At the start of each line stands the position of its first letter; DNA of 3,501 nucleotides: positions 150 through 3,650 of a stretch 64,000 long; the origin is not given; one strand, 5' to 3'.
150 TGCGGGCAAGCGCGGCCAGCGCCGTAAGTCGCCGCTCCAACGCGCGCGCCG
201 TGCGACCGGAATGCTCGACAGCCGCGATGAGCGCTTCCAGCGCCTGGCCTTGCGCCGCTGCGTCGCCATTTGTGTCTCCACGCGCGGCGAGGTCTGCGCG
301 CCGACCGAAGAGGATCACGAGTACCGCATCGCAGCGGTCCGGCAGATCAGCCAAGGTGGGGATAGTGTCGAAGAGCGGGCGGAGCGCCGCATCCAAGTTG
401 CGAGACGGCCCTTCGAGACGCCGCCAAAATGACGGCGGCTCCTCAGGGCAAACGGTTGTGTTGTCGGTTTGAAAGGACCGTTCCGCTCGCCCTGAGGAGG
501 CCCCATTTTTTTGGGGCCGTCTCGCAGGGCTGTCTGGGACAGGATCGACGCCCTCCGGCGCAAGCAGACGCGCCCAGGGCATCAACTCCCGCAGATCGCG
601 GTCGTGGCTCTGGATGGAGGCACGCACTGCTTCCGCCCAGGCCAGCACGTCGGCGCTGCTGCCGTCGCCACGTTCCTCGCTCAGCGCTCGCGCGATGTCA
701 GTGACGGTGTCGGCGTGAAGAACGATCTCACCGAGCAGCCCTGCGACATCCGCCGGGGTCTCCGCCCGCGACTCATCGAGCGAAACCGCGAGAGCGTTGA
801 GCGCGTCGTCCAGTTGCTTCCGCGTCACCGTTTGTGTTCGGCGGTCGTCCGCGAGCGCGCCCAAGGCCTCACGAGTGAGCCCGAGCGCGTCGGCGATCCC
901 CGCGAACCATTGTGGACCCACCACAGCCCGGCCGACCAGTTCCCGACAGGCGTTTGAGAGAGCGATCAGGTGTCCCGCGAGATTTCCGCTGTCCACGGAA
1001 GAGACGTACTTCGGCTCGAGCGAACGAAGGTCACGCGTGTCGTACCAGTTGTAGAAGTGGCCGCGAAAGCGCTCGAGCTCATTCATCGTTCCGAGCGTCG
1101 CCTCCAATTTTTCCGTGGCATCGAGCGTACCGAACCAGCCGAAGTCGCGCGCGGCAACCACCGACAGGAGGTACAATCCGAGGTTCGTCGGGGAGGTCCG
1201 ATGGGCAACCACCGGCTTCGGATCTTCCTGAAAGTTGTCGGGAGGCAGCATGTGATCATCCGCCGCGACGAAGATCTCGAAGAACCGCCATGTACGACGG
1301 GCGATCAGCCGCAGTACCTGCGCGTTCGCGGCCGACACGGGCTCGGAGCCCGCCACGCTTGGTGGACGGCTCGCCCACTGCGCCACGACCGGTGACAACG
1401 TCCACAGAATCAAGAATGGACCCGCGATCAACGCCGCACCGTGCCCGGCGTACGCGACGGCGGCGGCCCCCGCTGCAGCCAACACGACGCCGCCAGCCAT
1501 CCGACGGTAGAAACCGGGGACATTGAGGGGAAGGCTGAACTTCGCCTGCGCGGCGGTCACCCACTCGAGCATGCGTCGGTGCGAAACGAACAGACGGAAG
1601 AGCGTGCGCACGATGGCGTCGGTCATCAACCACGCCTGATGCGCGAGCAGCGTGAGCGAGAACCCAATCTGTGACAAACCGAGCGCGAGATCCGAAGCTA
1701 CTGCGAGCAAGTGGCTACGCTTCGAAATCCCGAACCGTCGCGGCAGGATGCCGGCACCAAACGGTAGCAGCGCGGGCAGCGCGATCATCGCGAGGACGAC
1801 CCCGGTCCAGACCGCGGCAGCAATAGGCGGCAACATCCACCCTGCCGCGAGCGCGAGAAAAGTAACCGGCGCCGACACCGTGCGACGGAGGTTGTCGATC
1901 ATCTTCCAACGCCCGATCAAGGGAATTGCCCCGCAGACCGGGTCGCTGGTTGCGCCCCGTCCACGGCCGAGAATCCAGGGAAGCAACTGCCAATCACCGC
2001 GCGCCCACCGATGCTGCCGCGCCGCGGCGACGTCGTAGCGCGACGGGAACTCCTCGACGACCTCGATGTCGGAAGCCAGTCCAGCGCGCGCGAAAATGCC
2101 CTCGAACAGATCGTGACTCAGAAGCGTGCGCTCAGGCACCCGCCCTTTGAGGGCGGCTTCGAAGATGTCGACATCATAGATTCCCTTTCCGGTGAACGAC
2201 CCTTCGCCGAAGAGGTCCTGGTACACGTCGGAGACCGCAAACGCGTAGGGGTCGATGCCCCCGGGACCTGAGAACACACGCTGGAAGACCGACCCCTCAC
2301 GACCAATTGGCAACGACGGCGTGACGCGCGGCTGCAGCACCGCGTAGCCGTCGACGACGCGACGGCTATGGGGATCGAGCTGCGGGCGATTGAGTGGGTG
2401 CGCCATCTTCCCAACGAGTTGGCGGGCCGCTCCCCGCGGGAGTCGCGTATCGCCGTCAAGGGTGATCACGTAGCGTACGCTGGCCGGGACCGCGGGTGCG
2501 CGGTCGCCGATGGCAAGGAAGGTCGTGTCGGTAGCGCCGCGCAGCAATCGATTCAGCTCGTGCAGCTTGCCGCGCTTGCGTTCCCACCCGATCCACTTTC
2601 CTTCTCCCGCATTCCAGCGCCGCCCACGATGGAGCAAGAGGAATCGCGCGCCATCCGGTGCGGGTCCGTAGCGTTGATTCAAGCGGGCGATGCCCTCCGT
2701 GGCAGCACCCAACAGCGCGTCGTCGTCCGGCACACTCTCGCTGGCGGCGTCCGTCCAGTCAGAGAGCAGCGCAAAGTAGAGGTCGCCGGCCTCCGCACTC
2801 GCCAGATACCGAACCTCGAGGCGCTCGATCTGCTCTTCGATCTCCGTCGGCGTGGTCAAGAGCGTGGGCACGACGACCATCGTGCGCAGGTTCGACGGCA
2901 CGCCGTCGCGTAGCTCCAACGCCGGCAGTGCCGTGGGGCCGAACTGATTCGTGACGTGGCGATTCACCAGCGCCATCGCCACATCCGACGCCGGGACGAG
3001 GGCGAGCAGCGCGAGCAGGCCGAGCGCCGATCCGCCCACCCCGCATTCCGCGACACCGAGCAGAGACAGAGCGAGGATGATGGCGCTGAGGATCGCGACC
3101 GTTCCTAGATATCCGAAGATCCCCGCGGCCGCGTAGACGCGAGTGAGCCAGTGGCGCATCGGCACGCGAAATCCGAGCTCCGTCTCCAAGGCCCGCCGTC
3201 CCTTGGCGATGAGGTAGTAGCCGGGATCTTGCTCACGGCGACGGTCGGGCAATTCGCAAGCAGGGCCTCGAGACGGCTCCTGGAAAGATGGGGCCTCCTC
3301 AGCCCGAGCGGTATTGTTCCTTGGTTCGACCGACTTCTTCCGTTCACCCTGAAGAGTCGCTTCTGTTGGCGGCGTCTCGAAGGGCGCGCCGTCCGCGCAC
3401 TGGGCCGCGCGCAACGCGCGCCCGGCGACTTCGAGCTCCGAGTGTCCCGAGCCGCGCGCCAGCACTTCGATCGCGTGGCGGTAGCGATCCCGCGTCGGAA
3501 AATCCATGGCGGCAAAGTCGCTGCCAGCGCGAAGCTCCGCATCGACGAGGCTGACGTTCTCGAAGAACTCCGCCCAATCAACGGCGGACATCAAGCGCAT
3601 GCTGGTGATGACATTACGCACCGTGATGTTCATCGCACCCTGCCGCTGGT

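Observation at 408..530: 123-nt TIR-bounded miniature element sitting in frame inside the giant glucan-synthase gene (copy 1)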

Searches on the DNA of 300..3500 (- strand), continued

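Call 48: search_with_rna_model(model_id=R1, sources=[window, L002, L004, L005, L007, L008, L009, L016, L018, L021, L023, L030, L031, L035, L036, L038, L042, L043, L044, L045, L048, L049, L055, L057, L059, L066, L072, L073, L074, L075, L078, L083, L084, L087, L098, L101, L102, L103, L104, L105, L106, L107, L108, L109, L110, L111, L112, L113, L114, L115, L116, L117, L118, L119, L120], max_evalue=0.000001, make_alignment=true)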
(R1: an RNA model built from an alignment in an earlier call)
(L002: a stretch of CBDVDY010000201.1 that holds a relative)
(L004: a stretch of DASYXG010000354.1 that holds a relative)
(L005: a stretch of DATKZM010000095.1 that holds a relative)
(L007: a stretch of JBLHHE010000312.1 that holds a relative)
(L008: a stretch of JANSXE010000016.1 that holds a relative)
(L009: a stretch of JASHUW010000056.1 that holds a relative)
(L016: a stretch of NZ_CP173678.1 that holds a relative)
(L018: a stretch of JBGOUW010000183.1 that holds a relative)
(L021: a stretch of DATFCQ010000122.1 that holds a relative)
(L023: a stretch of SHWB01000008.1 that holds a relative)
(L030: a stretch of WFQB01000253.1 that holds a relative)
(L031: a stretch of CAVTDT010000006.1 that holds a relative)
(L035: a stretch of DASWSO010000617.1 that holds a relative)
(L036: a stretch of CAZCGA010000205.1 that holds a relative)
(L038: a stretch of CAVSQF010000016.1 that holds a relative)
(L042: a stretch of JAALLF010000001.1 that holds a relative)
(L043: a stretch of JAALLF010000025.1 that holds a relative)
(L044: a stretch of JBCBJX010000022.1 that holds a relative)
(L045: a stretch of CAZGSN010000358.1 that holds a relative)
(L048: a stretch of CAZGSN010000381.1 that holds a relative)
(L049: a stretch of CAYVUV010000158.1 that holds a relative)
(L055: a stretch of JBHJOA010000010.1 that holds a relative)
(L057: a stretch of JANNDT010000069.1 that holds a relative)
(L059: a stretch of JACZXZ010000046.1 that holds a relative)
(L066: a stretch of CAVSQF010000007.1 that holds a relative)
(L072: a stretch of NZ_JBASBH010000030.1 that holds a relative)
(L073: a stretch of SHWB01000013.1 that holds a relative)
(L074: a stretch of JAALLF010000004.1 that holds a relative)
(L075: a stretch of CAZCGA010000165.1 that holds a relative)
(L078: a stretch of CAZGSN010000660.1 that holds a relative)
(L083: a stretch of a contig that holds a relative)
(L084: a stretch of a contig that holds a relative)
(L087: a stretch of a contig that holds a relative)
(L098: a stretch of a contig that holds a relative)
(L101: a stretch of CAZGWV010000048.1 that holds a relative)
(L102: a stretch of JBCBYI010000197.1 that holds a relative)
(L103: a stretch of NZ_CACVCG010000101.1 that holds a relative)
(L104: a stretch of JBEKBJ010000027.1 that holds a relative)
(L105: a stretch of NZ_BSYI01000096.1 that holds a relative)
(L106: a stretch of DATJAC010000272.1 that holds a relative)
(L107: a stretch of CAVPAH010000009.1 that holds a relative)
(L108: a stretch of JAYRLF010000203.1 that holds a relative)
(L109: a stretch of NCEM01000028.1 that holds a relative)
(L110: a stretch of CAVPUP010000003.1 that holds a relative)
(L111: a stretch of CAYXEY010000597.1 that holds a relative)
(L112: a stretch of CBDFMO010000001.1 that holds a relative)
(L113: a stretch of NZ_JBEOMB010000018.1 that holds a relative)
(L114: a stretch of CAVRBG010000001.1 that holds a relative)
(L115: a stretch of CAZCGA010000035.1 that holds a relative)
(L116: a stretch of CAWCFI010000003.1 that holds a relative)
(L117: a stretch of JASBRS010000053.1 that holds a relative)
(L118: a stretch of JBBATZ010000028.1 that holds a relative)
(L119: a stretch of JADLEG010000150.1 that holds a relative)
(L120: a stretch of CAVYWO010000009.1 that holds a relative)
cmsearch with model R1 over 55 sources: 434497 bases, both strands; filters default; matches with E-value up to 0.000001: 71.
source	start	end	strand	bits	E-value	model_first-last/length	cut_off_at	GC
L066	281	404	+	135.7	8.3e-32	1-124/124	no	0.61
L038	4525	4646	-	129.8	2.5e-30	1-124/124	no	0.59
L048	3111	3231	-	126.7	1.6e-29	1-124/124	no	0.64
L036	1334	1456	+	126.1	2.3e-29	1-124/124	no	0.68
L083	663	788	+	121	4.5e-28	1-124/124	no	0.66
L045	7101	7246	+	116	8.4e-27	1-124/124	no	0.6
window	408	530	-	114.8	1.6e-26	1-124/124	no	0.63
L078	1153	1298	+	114.1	2.5e-26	1-124/124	no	0.61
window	3263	3385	+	110.1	2.7e-25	1-124/124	no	0.62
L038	4525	4646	+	106.4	2.3e-24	1-124/124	no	0.59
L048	3111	3231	+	103.8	1e-23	1-124/124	no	0.64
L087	2110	2227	-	101.8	3.4e-23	1-124/124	no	0.63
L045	7101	7246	-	98.6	2.2e-22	1-124/124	no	0.6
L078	1153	1298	-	97.8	3.4e-22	1-124/124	no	0.61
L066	281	404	-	93.4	4.6e-21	1-124/124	no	0.61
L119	6533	6638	+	82.6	2.5e-18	1-124/124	no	0.63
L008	6450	6562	-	79.1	1.9e-17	1-124/124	no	0.65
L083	663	788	-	78.6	2.7e-17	1-124/124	no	0.66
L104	6754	6883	+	76.6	8.3e-17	1-124/124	no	0.59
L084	1470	1584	-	76.1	1.1e-16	1-124/124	no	0.62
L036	1336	1456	-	75.9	1.3e-16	1-124/124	no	0.68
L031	5270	5380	+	73.8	4.5e-16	1-124/124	no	0.58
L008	6314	6426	-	72.7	8.2e-16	1-124/124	no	0.64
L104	6754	6883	-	71.7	1.5e-15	1-124/124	no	0.59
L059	5790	5884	+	69.8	4.7e-15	1-124/124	no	0.67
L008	6450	6562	+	69.1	6.9e-15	1-124/124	no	0.65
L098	2457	2565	+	69.1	6.9e-15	1-124/124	no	0.62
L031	5270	5380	-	68.8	8.2e-15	1-124/124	no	0.58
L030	6564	6662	-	68.7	8.8e-15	1-124/124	no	0.61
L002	4427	4530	+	67.8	1.5e-14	1-124/124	no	0.58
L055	2923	3046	+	67.2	2.1e-14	1-124/124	no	0.62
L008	6314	6426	+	67.1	2.1e-14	1-124/124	no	0.64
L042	5704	5810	-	64.9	8.1e-14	1-124/124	no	0.56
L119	6533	6638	-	63.4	1.9e-13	1-124/124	no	0.63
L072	487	612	-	63.3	2.1e-13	1-124/124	no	0.54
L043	1958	2055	-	63.1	2.3e-13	1-124/124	no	0.59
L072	487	612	+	62.4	3.5e-13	1-124/124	no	0.54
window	3263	3385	-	62.2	3.8e-13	1-124/124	no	0.62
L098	2457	2565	-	62.1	4.1e-13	1-124/124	no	0.62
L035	114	225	+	61.9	4.6e-13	1-124/124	no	0.71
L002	4427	4530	-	61.3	6.5e-13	1-124/124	no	0.58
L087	2110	2227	+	60.1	1.3e-12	1-124/124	no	0.63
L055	2923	3046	-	59.4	1.9e-12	1-124/124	no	0.62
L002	4849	4950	+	58.9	2.6e-12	1-124/124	no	0.65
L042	5704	5810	+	58.4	3.6e-12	1-124/124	no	0.56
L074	1193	1298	-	58.2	3.9e-12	1-124/124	no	0.6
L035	114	225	-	58.2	4e-12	1-124/124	no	0.71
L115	1121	1227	+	56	1.4e-11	1-124/124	no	0.54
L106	1476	1582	-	55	2.6e-11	1-124/124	no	0.64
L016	4490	4603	-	54.9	2.8e-11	1-124/124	no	0.63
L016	4490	4603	+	52.5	1.1e-10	1-124/124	no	0.63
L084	1470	1584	+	52.5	1.1e-10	1-124/124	no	0.62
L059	5790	5884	-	52.2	1.3e-10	1-124/124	no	0.67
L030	6564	6662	+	52.1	1.4e-10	1-124/124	no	0.61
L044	2488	2618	-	51.7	1.7e-10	1-124/124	no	0.69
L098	1324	1471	+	51.4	2.1e-10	1-124/124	no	0.62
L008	4341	4452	-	50.6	3.3e-10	1-124/124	no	0.74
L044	2488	2618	+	49.6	6e-10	1-124/124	no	0.69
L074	1193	1298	+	48.9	9.1e-10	1-124/124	no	0.6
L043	1958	2055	+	48.6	1.1e-09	1-124/124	no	0.59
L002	4849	4950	-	44.9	9.7e-09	1-124/124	no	0.65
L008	4341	4452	+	44.8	1e-08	1-124/124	no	0.74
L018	4936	5046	-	44.6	1.2e-08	1-124/124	no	0.55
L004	1179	1337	-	44.2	1.4e-08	1-124/124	no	0.68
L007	2526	2629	-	44.1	1.6e-08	1-124/124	no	0.61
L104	1245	1335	-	41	9.3e-08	1-124/124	no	0.71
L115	1121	1227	-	40.8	1e-07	1-124/124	no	0.54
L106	1476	1582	+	39.5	2.3e-07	1-124/124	no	0.64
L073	3347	3417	-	37.8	5.9e-07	1-124/124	no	0.65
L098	1410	1471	-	37.3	7.9e-07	1-124/124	no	0.63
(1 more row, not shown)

Alignment A2: 71 matches aligned to the model, 250 columns, each read 5' to 3' on its own strand. Consensus structure (alignment columns), stored with it:
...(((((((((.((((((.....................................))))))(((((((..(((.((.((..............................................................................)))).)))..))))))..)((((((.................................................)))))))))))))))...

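Call 64: search_with_rna_model(model_id=R1, sources=[L177, L237], max_evalue=0.01, filters=off)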
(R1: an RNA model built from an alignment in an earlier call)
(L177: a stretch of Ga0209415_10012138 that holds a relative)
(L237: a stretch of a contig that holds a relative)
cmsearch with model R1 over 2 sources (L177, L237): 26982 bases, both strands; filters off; matches with E-value up to 0.01: 5.
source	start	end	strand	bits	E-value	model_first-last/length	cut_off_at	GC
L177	4754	4875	+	103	1.1e-24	1-124/124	no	0.62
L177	4754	4875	-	81.6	2.9e-19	1-124/124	no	0.62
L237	4232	4356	-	59.3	1.3e-13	1-124/124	no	0.66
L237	4232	4356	+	35.7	1.3e-07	1-124/124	no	0.66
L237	4135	4216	-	18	0.004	1-124/124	no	0.71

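Call 71: search_with_rna_model(model_id=R1, sources=[L244, L245, L246, L243], max_evalue=0.01, filters=off)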
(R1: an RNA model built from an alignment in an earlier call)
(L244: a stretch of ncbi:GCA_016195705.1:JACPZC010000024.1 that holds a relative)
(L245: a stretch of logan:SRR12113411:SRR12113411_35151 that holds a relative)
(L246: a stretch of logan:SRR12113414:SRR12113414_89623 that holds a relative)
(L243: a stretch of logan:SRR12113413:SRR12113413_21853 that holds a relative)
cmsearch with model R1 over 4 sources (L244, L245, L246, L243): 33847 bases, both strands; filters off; matches with E-value up to 0.01: 10.
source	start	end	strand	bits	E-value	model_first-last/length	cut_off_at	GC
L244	15548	15670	+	114.8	1.3e-27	1-124/124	no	0.63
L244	12693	12815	-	110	2.1e-26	1-124/124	no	0.62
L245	3968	4090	-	110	2.1e-26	1-124/124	no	0.62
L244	15548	15670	-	89.1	4.6e-21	1-124/124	no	0.63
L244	12693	12815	+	62.2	3e-14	1-124/124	no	0.62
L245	3968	4090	+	62.2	3e-14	1-124/124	no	0.62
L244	5888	5980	-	36.2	1.2e-07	1-124/124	no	0.68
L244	13911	14029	+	18.5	0.0037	1-124/124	no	0.62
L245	5186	5304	+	18.5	0.0037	1-124/124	no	0.62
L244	5888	5980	+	17.2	0.0082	1-124/124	no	0.68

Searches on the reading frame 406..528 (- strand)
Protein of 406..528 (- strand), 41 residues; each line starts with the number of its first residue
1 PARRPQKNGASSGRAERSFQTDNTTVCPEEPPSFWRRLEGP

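Call 68: find_homologous_proteins(query=A3, max_evalue=0.01)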
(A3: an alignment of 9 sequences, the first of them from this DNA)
Query A3 (9 sequences) (41 aa, profile of the alignment): 4 proteins with E <= 0.01 among 1008 candidates.
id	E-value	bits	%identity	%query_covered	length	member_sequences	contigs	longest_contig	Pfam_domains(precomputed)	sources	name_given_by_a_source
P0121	9.0e-11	59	37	73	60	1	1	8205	-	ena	-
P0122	6.5e-6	44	52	56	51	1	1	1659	-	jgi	jgi:hypothetical protein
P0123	1.2e-5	43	29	68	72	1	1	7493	-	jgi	jgi:hypothetical protein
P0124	2.9e-5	42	57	34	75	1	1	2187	-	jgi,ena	-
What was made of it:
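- Tried and rejected: Profile search with the encoded peptide against 5.8 billion proteins: four tiny hypothetical proteins, so it was useless as a census (call 68).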
